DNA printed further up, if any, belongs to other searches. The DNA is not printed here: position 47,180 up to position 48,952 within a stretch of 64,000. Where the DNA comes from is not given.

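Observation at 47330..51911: murF translationally coupled to aceK, immediately upstream of the AceK-target icd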

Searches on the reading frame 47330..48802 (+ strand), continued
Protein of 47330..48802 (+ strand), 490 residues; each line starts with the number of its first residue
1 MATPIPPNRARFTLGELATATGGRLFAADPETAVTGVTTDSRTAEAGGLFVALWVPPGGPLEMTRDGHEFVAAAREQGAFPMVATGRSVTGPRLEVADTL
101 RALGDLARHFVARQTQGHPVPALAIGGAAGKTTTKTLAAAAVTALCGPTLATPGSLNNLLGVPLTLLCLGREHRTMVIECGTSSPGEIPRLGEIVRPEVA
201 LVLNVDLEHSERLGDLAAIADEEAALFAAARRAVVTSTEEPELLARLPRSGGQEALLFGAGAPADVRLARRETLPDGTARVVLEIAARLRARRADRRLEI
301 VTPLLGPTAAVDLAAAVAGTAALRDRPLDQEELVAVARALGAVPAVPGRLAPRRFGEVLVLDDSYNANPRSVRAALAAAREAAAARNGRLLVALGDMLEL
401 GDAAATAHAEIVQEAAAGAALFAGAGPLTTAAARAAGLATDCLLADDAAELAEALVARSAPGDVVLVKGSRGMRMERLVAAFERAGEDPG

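Call 18: search_solved_structures(query=window:47330-48802:+, show_alignments=3, max_evalue=0.00001)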
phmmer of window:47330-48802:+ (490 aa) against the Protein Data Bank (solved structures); distinct sequences matched with E-value up to 0.00001: 8.
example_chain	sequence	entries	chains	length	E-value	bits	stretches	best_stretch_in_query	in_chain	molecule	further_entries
1gg4_A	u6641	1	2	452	1.3e-39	140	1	12-486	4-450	UDP-N-ACETYLMURAMOYLALANYL-D-GLUTAMYL-2,6-DIAMINOPIMELATE-D-ALANYL-D-ALANYL LIGASE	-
4cvk_A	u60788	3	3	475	1.9e-39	139.4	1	14-486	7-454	UDP-N-acetylmuramoyl-tripeptide--D-alanyl-D-alanine ligase | UDP-N-ACETYLMURAMOYL-TRIPEPTIDE--D-ALANYL-D- ALANINE LIGASE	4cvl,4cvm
4ziy_A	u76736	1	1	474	4.1e-38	135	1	13-481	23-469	UDP-N-acetylmuramoyl-tripeptide--D-alanyl-D-alanine ligase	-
4qdi_A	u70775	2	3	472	1.1e-37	133.6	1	13-481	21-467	UDP-N-acetylmuramoyl-tripeptide--D-alanyl-D-alanine ligase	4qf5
8f5d_A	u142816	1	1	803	1.3e-32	116.9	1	36-280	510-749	Multifunctional fusion protein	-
3zl8_A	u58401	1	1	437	3.3e-32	115.5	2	65-259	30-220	UDP-N-ACETYLMURAMOYL-TRIPEPTIDE--D-ALANYL-D-ALANINE LIGASE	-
3zm5_A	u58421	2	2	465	6.4e-25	91.5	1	12-484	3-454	UDP-N-ACETYLMURAMOYL-TRIPEPTIDE--D-ALANYL-D-ALANINE LIGASE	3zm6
2am1_A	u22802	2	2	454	1.2e-24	90.6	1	12-483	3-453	UDP-N-acetylmuramoylalanine-D-glutamyl-lysine-D-alanyl-D-alanine ligase, MurF protein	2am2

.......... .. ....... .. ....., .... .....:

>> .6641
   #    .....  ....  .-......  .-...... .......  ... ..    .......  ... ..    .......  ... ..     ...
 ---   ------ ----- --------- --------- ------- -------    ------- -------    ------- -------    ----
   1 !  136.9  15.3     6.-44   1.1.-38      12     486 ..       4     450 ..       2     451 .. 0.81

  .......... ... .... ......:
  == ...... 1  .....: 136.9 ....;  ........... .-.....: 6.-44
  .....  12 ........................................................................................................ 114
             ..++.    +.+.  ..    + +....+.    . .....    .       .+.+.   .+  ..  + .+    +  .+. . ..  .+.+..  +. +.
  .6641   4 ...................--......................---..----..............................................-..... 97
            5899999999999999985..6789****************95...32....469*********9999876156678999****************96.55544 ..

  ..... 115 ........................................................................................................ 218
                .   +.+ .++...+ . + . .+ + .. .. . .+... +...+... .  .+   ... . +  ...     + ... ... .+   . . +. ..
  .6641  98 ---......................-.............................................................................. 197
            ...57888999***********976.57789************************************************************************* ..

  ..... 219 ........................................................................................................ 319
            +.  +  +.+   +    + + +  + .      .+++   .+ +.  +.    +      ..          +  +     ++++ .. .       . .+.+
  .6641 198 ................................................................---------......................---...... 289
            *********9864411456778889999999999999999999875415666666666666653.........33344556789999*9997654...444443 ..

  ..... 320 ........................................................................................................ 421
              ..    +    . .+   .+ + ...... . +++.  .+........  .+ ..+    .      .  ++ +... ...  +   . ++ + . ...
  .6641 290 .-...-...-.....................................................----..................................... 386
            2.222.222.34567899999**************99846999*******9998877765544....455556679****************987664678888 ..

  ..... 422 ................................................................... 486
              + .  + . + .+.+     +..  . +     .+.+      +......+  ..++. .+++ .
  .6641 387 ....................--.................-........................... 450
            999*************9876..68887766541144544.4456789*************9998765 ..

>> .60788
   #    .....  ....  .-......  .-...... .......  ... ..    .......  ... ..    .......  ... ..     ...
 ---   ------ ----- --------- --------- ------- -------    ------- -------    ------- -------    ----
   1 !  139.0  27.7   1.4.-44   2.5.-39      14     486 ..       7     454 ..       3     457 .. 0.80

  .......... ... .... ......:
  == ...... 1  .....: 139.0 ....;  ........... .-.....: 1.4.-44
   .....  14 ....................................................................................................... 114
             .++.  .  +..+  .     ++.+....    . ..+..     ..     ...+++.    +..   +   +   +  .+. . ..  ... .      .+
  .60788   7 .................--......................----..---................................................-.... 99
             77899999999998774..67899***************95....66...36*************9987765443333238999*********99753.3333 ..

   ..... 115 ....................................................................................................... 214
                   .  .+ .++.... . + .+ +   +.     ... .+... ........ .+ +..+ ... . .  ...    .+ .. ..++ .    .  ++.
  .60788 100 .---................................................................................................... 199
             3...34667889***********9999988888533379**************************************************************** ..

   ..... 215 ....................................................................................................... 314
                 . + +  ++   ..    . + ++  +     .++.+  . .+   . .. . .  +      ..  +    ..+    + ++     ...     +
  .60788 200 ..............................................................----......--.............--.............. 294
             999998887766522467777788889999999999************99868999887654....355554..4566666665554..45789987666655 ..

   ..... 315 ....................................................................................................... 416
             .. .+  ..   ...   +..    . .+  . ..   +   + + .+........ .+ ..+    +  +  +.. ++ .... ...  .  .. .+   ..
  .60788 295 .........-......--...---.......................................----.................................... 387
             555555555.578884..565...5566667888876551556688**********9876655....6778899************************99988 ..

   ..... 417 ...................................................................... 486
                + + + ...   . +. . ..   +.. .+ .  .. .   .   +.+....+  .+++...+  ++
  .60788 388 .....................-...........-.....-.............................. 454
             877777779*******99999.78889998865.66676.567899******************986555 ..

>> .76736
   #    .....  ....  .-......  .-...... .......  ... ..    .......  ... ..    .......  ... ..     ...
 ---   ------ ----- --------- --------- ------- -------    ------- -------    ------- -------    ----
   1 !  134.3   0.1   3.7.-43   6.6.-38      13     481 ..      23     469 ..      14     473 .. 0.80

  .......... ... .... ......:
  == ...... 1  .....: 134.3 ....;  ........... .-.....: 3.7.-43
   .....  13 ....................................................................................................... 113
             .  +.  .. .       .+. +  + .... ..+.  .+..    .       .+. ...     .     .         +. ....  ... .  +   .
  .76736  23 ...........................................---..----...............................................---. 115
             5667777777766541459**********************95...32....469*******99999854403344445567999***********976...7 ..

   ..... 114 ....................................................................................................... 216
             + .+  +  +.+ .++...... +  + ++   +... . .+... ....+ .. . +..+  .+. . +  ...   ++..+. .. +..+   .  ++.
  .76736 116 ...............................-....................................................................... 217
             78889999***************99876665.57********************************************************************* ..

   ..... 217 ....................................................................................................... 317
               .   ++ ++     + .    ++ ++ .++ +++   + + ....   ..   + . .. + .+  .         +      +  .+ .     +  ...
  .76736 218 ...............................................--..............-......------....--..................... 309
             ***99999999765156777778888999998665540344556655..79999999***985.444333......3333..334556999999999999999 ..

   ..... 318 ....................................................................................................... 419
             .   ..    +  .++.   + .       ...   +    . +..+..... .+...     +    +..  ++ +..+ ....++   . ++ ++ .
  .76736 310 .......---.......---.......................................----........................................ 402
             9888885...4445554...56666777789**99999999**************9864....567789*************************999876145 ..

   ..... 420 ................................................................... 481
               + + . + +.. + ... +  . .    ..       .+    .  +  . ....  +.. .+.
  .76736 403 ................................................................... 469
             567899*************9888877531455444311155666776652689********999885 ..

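Call 23: find_related_loci(query=A1, collection=genome_contigs, flank=10000)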
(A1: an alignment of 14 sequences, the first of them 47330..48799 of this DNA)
Query A1 (490 aa) in genome_contigs; peptide patterns used: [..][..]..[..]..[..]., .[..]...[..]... (x = any residue, [..] = any of these).
600 stretches matched a pattern (row limit reached: there are more); 587 encode a relative of the query (tblastn E <= 1e-3); the best 80 are kept; 80 distinct loci.
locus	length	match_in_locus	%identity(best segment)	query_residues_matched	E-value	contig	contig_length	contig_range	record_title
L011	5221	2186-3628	52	1-484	8e-116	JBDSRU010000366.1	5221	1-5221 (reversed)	MAG: Thermoanaerobaculia bacterium isolate cluster1_bin.518 k127_8209571, whole genome shotgun sequence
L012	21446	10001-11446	47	1-486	2e-104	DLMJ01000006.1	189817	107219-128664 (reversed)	MAG TPA_asm: Candidatus Binatus soli isolate UBA7539 UBA7539_contig_113, whole genome shotgun sequence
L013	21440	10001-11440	49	1-483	2e-103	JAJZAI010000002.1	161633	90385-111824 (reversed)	MAG: Deltaproteobacteria bacterium isolate FK5.bin90 NODE_67_length_161633_cov_2.251650, whole genome shotgun sequence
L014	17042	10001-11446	47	1-490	5e-91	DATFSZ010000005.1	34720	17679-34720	MAG TPA_asm: Candidatus Binataceae bacterium isolate SMAG_U9397 k141_4094934, whole genome shotgun sequence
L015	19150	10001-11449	40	1-487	3e-72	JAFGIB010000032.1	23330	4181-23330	MAG: Deltaproteobacteria bacterium isolate Zod_Metabat.169 k87_1124847, whole genome shotgun sequence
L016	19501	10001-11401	39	1-487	1e-66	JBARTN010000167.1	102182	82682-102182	MAG: Polyangiales bacterium isolate MFD12925_ilm_asm_bin34 k127_8628, whole genome shotgun sequence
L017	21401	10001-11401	39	1-487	1e-66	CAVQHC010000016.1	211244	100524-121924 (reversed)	MAG: uncultured delta proteobacterium isolate MFD09964.bin.1.233 genome assembly, contig: contig_8747, whole genome shot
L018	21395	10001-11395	39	1-479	4e-63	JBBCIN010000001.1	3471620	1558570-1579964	MAG: Pseudomonadota bacterium isolate S7_metab_bin.80 s56.ctg000057l, whole genome shotgun sequence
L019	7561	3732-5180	40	1-482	1e-60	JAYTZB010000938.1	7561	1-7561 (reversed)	MAG: Polyangiaceae bacterium isolate GFS_6217 GFS_6217_937, whole genome shotgun sequence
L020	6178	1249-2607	33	10-486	2e-58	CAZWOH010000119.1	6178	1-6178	MAG TPA_asm: uncultured Planctomycetales bacterium isolate binchicken_co346_31 genome assembly, contig: NODE_4158_length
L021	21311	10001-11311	38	34-489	7e-58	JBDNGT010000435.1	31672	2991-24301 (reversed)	MAG: Geopsychrobacter sp. isolate concoct.225.WLB k141_1302446, whole genome shotgun sequence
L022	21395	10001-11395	38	1-479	1e-57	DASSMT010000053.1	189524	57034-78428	MAG TPA_asm: Polyangiaceae bacterium isolate SMAG_U1205 k141_181094, whole genome shotgun sequence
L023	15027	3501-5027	39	1-484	9e-57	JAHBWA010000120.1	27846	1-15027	MAG: Labilithrix sp. isolate ACE_MYX5 MYX5_120, whole genome shotgun sequence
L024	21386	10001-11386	34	12-478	2e-55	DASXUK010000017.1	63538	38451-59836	MAG TPA_asm: Desulfuromonadaceae bacterium isolate SMAG_U4716 k141_227292, whole genome shotgun sequence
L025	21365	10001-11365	30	12-483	1e-54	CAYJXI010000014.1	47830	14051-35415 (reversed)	MAG TPA_asm: uncultured Planctomycetales bacterium isolate ERP125453_co1_481 genome assembly, contig: NODE_527_length_47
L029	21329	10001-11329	37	16-479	9e-54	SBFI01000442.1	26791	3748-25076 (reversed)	MAG: Acidobacteria bacterium isolate M0029 scaffold_708_1, whole genome shotgun sequence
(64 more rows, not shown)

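Call 41: search_protein_families(library=pfam, proteins=[L010:6537-8000:+], max_evalue=0.00001)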
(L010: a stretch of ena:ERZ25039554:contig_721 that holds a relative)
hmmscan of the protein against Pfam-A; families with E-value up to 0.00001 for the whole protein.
L010:6537-8000:+ (487 aa): 2 families
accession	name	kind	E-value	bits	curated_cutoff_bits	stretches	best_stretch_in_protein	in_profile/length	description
PF00180.25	Iso_dh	-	1.2e-86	291.6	27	1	7-337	2-348/348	Isocitrate/isopropylmalate dehydrogenase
PF18324.6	Isocitrate_DH_C_bact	-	2.3e-38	131.1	25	1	378-485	1-107/110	Bacterial isocitrate dehydrogenase, C-terminal domain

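Call 42: find_encoding_contigs(protein=P0074, flank=6000, max_places=1)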
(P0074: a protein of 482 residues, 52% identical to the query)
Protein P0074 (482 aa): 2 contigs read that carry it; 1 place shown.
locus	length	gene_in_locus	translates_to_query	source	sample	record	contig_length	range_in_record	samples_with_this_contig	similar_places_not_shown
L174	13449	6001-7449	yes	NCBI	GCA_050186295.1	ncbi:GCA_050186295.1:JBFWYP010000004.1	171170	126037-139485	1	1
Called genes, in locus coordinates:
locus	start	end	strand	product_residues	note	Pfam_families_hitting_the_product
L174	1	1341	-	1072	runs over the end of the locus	PF26549:Tricorn_N, PF26550:Tricorn_2nd, PF07676:PD40, PF26550:Tricorn_2nd, PF26549:Tricorn_N, PF26550:Tricorn_2nd (weak), PF01979:Amidohydro_1, PF07969:Amidohydro_3 (weak), +2 more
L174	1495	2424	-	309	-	-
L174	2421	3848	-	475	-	PF03160:Calx-beta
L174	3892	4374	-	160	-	PF12867:DinB_2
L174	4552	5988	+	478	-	PF00180:Iso_dh, PF18324:Isocitrate_DH_C_bact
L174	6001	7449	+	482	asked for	PF01225:Mur_ligase (faint), PF08245:Mur_ligase_M, PF02875:Mur_ligase_C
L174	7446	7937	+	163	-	PF00731:AIRC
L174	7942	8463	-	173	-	PF05163:DinB (weak), PF11716:MDMPI_N (weak), PF12867:DinB_2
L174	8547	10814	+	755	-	PF00512:HisKA, PF02518:HATPase_c, PF00072:Response_reg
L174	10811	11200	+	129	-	PF00072:Response_reg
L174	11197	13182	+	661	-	PF00072:Response_reg, PF23198:PDE8A_N (faint), PF13487:HD_5, PF01966:HD, PF00072:Response_reg, PF08668:HDOD (weak), PF13487:HD_5, PF01966:HD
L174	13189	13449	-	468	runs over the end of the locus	PF00282:Pyridoxal_deC, PF00266:Aminotran_5 (weak), PF01212:Beta_elim_lyase (weak)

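Call 43: find_encoding_contigs(protein=P0085, flank=6000, max_places=1)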
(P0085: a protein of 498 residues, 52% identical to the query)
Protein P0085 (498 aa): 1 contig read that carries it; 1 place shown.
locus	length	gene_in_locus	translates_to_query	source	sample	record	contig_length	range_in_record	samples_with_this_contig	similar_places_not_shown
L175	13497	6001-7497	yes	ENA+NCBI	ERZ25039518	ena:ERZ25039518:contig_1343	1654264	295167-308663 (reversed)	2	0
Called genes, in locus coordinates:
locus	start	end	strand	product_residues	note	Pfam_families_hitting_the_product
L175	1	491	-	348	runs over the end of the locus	PF00551:Formyl_trans_N, PF02911:Formyl_trans_C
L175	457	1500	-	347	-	PF13641:Glyco_tranf_2_3, PF00535:Glycos_transf_2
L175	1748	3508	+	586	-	PF02366:PMT, PF13231:PMT_2, PF18583:Arnt_C (weak)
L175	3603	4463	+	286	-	PF13413:HTH_25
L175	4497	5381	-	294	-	-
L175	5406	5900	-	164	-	PF00731:AIRC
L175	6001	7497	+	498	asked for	PF08245:Mur_ligase_M, PF02875:Mur_ligase_C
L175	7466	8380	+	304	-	PF01522:Polysacc_deac_1 (weak)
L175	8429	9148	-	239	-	PF00106:adh_short, PF13561:adh_short_C2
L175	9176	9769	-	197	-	PF01323:DSBA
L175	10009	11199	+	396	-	PF00144:Beta-lactamase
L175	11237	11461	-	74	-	PF00709:Adenylsucc_synt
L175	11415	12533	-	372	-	PF00709:Adenylsucc_synt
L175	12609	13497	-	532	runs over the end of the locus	PF00389:2-Hacid_dh, PF02826:2-Hacid_dh_C, PF19304:PGDH_inter, PF01842:ACT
